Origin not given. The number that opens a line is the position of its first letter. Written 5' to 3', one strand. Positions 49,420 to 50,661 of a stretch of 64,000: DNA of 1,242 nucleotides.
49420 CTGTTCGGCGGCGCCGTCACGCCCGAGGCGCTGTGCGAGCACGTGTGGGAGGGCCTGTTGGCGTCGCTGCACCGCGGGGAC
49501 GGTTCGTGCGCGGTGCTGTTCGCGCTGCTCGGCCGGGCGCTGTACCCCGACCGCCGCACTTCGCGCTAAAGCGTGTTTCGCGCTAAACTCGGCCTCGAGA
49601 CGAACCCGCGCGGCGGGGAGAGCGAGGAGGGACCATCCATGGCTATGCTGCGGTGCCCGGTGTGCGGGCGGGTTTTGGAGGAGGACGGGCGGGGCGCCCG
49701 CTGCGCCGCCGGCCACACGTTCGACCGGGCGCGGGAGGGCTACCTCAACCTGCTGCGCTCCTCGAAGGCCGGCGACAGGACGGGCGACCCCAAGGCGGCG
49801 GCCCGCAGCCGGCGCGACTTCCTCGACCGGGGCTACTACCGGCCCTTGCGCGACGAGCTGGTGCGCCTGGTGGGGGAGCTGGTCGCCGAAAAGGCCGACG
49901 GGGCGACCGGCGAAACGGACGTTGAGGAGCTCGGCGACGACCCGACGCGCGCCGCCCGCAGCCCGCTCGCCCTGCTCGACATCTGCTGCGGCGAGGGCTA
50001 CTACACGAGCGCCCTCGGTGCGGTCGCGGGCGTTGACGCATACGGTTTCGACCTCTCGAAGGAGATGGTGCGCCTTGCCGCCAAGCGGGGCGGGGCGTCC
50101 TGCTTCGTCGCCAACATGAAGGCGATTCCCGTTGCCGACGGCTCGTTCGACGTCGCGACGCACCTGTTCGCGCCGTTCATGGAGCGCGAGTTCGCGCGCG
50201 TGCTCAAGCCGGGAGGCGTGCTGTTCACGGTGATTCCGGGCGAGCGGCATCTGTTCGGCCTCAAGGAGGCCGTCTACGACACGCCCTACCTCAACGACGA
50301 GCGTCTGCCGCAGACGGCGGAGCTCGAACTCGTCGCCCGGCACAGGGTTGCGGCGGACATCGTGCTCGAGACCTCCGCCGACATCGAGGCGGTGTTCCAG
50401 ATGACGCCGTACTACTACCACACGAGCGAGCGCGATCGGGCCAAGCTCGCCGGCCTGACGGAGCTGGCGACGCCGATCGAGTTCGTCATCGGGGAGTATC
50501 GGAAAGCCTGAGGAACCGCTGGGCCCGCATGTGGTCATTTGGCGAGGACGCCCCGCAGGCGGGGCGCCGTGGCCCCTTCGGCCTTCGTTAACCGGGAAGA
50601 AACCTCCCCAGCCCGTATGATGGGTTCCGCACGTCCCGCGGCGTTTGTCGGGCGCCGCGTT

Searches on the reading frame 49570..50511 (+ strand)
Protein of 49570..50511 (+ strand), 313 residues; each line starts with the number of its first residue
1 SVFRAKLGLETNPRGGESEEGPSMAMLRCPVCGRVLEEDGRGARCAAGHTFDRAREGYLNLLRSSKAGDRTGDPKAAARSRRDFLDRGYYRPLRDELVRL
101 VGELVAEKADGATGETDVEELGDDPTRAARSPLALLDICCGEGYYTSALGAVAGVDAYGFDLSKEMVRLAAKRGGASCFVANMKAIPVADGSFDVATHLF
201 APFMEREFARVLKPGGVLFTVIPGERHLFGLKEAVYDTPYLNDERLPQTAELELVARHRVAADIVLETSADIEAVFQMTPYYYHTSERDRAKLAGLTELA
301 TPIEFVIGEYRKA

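Call 30: search_protein_families(library=pfam, proteins=[window:49570-50511:+], max_evalue=0.00001)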
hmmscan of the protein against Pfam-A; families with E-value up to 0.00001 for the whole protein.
window:49570-50511:+ (313 aa): 5 families
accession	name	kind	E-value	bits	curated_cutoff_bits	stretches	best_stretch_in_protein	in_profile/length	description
PF21302.3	Zn_ribbon_RlmA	-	3.1e-13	49.9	27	1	28-62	2-36/44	RlmA, N-terminal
PF08241.18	Methyltransf_11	-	5.3e-13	49.8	21.2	1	136-219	1-94/95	Methyltransferase domain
PF13649.12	Methyltransf_25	-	1e-12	49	27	1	136-216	2-97/97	Methyltransferase domain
PF13847.12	Methyltransf_31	-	1.6e-06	28.3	27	1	133-224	5-113/145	Methyltransferase domain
PF13489.12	Methyltransf_23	-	1.7e-06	28.3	27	0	124-197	12-86/164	Methyltransferase domain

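Call 35: find_encoding_contigs(protein=window:49639-50508:+, flank=5000, max_places=10)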
Protein window:49639-50508:+ (290 aa): 1 contig read that carries it; 1 place shown.
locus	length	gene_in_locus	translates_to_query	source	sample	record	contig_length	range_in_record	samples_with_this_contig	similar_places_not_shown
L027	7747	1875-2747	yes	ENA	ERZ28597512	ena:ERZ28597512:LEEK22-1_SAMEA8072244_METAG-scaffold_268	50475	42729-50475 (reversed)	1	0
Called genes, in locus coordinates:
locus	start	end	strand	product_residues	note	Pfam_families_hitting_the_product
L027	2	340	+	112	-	?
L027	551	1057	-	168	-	-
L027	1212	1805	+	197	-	PF00440:TetR_N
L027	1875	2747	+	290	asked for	PF21302:Zn_ribbon_RlmA, PF13489:Methyltransf_23 (weak), PF01209:Ubie_methyltran (weak), PF13847:Methyltransf_31 (weak), PF08241:Methyltransf_11, PF13649:Methyltransf_25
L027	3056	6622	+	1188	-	PF01855:POR_N, PF17147:PFOR_II, PF01558:POR, PF10371:EKR, PF00037:Fer4 (faint), PF12838:Fer4_7, PF13183:Fer4_8 (faint), PF02775:TPP_enzyme_C, +2 more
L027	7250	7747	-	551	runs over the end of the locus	PF00196:GerE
